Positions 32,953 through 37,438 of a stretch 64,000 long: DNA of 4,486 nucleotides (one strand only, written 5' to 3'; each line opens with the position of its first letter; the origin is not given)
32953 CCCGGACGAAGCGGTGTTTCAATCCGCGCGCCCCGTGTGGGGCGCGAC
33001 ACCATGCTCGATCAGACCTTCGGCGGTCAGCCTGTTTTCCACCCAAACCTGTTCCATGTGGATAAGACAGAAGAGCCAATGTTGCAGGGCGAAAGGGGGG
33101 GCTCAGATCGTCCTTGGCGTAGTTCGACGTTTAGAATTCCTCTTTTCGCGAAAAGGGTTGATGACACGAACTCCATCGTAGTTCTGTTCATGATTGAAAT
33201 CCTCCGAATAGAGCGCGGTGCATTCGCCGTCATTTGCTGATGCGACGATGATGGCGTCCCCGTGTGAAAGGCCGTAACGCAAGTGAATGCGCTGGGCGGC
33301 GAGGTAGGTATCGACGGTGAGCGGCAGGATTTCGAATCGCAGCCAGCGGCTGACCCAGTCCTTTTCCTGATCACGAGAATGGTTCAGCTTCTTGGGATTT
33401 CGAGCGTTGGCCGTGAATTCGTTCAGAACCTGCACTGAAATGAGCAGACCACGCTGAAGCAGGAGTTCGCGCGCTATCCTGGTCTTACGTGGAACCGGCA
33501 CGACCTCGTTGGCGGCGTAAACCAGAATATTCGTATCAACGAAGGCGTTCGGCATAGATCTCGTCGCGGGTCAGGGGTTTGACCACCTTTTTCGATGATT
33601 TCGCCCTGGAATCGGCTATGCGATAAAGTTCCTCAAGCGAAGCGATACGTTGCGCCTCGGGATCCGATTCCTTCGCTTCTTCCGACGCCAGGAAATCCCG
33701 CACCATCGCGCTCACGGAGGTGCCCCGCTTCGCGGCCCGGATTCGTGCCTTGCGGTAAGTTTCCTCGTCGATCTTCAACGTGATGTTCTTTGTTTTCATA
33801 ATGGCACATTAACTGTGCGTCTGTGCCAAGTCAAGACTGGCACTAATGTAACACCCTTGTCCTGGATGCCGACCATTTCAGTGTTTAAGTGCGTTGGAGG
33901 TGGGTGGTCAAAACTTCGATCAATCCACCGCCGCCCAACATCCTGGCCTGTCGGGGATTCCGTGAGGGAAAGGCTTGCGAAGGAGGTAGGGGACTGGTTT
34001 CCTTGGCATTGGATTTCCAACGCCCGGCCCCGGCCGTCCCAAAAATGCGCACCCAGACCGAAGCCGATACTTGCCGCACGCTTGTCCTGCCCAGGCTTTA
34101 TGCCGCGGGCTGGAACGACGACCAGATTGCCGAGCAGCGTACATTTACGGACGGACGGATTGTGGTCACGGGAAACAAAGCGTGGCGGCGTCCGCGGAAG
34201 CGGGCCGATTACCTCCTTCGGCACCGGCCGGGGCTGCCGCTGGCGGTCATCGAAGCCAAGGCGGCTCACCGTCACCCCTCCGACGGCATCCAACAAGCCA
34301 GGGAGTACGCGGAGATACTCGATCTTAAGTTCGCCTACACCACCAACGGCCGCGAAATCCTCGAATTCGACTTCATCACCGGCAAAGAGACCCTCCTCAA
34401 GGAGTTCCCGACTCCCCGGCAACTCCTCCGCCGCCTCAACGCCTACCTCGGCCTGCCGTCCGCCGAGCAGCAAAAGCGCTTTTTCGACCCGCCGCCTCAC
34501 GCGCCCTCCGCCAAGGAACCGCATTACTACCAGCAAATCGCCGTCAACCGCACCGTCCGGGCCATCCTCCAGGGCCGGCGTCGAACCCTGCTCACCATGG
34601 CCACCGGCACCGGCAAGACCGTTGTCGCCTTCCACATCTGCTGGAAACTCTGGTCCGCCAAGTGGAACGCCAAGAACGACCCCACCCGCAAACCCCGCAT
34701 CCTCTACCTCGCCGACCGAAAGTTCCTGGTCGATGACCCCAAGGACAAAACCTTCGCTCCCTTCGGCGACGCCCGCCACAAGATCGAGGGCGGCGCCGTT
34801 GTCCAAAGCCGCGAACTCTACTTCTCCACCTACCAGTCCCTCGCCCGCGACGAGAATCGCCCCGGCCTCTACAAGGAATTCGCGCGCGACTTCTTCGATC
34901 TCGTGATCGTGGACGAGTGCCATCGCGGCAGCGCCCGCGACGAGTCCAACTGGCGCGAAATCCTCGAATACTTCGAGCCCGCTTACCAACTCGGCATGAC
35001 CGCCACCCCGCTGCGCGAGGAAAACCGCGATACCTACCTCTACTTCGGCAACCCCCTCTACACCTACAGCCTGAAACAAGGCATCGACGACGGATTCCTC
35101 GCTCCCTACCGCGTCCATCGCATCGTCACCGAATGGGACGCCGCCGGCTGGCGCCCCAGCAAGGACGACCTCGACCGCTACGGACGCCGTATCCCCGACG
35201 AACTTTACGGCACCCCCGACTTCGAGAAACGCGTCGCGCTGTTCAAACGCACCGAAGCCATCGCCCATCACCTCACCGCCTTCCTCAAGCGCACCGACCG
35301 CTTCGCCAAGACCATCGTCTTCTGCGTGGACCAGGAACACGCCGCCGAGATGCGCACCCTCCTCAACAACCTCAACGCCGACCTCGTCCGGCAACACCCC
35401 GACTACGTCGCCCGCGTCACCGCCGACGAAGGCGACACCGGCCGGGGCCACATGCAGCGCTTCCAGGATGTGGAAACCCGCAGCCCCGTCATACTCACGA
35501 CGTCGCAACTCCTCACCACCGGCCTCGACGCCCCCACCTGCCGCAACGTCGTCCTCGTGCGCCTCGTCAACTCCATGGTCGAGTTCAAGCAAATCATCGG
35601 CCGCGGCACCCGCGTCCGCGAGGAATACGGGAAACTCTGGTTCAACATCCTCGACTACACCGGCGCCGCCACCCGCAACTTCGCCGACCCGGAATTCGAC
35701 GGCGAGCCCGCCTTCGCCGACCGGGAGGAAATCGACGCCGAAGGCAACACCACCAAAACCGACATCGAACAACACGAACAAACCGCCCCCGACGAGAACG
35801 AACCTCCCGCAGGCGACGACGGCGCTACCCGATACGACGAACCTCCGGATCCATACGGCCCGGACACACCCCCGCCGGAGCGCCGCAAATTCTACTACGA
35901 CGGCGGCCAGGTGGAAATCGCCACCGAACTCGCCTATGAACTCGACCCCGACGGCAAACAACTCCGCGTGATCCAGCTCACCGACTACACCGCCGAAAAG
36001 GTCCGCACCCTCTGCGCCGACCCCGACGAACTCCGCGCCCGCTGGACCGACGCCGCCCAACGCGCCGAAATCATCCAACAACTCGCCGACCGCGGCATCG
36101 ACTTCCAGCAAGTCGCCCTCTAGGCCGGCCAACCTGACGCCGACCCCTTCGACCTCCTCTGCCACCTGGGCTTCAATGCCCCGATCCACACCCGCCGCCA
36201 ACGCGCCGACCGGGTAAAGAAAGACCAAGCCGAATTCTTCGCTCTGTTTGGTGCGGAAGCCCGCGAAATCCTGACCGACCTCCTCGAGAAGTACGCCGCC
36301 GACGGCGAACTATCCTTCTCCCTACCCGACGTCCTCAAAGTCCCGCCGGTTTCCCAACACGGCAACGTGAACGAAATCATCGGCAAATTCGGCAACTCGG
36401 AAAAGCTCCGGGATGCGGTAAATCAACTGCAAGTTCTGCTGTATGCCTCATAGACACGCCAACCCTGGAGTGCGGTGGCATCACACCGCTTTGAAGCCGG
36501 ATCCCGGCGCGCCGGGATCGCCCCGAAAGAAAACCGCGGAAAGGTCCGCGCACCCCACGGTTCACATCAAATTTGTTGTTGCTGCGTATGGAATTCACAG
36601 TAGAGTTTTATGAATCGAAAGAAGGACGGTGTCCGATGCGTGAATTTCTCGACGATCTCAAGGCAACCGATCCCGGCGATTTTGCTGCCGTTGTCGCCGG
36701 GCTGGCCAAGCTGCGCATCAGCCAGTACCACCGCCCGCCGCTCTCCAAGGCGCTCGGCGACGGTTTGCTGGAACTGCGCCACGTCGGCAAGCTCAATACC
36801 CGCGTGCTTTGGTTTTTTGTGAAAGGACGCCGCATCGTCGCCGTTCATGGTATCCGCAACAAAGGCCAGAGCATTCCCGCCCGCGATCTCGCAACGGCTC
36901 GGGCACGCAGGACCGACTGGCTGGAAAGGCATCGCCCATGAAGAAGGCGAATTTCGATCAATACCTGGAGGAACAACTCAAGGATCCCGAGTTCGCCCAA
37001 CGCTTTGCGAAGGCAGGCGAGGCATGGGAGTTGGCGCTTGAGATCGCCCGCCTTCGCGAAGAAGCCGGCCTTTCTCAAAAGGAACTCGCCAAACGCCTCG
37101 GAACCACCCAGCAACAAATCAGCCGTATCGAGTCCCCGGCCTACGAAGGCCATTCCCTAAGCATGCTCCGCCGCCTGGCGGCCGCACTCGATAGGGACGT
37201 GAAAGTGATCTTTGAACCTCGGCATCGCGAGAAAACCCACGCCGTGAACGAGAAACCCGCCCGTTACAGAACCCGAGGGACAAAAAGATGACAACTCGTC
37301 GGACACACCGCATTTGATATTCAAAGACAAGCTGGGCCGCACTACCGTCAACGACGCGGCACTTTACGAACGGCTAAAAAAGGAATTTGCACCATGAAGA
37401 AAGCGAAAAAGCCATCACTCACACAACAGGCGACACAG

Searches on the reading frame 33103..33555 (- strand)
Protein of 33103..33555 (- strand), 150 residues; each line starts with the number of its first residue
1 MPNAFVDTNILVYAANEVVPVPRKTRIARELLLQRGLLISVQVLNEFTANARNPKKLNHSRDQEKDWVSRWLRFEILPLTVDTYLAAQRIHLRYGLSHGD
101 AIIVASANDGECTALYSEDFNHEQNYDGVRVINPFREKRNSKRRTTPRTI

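Call 7: search_protein_families(library=pfam, proteins=[window:33103-33555:-], max_evalue=0.001)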
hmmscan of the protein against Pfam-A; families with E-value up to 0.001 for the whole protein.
window:33103-33555:- (150 aa): 1 family
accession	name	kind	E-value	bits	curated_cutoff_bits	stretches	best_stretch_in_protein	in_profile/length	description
PF01850.27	PIN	-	1.8e-13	51.6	23.6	1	5-123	2-115/120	PIN domain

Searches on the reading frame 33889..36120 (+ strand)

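Call 3: search_protein_families(library=pfam, proteins=[window:33889-36120:+], max_evalue=0.01)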
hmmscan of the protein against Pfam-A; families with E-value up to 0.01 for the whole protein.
window:33889-36120:+ (744 aa): 7 families
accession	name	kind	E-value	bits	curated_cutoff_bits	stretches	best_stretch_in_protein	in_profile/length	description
PF04851.21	ResIII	-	4.1e-37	128.1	22.5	1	210-375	3-163/164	Type III restriction enzyme, res subunit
PF18766.7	SWI2_SNF2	-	2.1e-17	64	26.7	1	214-407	1-188/221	SWI2/SNF2 ATPase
PF00270.35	DEAD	-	2.6e-09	37.5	26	1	221-376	6-162/167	DEAD/DEAH box helicase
PF04313.20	HSDR_N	-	7.6e-08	32.9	25.1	1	100-165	122-195/198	Type I restriction enzyme R protein N terminus (HSDR_N)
PF00271.37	Helicase_C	-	8.7e-07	29.6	23.5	1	463-576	7-109/110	Helicase conserved C-terminal domain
PF13588.12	HSDR_N_2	-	0.00017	22.1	25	1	100-167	33-101/110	Type I restriction enzyme R protein N terminus (HSDR_N)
PF08463.15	EcoEI_R_C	-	0.0065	17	24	0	697-742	3-52/163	EcoEI R protein C-terminal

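Call 4: search_protein_families(library=padloc, proteins=[window:33889-36120:+], max_evalue=0.01)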
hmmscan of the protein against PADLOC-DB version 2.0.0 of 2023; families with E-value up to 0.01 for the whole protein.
window:33889-36120:+ (744 aa): 18 families
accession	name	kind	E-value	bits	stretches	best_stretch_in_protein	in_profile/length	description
PDLC03049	REase_I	-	1.6e-190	633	1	55-742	8-692/807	Type I restriction enzyme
PDLC03047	REase_I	-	6.5e-40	134.7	1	57-599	198-730/1107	Type I restriction enzyme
PDLC03042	REase_I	-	2.4e-29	99.4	1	172-590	412-844/1170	Type I restriction enzyme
PDLC02707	PbeA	-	4e-25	86.5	2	308-592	354-631/672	PbeA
PDLC02704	PbeA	-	1.7e-21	74.4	2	338-591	386-644/682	PbeA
PDLC03659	mREase_IV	-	5.4e-19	65.6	1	225-598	234-573/945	Type IV methyl-directed restriction enzyme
PDLC03658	mREase_IV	-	1.8e-16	57.1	2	221-411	232-409/953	Type IV methyl-directed restriction enzyme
PDLC02703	PbeA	-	2.2e-10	37.8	2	338-590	369-613/626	PbeA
PDLC02706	PbeA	-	4.8e-10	36.7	2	312-413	375-477/722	PbeA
PDLC02705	PbeA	-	1.9e-09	34.3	1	338-579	377-621/691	PbeA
PDLC03597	REase_MTase_IIG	-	2.5e-08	29.9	1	309-374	297-368/1646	Type IIG restriction enzyme-methyltransferase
PDLC01439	typeIV_DinG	-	7.5e-07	26.2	0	209-247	14-51/575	CAS-IV-A; associated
PDLC03048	REase_I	-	1.2e-06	24.9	1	339-411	375-451/976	Type I restriction enzyme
PDLC03960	SngC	-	0.00011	19.1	1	221-283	31-87/720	-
PDLC03050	REase_I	-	0.0004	18.2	1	665-741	28-103/219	Type I restriction enzyme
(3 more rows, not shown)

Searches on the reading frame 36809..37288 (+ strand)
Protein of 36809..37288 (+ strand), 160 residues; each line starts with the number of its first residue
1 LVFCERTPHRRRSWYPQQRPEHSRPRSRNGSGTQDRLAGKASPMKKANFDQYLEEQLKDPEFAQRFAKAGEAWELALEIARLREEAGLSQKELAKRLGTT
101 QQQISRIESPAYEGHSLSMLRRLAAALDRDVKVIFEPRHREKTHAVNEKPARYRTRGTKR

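Call 7: search_protein_families(library=pfam, proteins=[window:36809-37288:+], max_evalue=0.001)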
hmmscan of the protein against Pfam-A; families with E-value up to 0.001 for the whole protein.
window:36809-37288:+ (160 aa): 7 families
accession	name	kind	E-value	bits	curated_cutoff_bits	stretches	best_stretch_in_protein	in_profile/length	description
PF13560.12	HTH_31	-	1.6e-11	44.7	27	1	74-130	1-57/64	Helix-turn-helix domain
PF01381.28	HTH_3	-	1.9e-11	44.2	23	1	79-130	1-51/55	Helix-turn-helix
PF12844.13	HTH_19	-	3.6e-09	36.8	30.2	1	79-127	4-51/64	Helix-turn-helix domain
PF13744.12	HTH_37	-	1.1e-08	35.2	27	1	74-133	18-77/80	Helix-turn-helix domain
PF13443.12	HTH_26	-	4.5e-05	24.1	22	1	79-129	2-52/63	Cro/C1-type HTH DNA-binding domain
PF04545.22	Sigma70_r4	-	6.9e-05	22.7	24.1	1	81-111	14-44/50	Sigma-70, region 4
PF12802.13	MarR_2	-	0.00051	20.6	27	1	77-107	12-40/61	MarR family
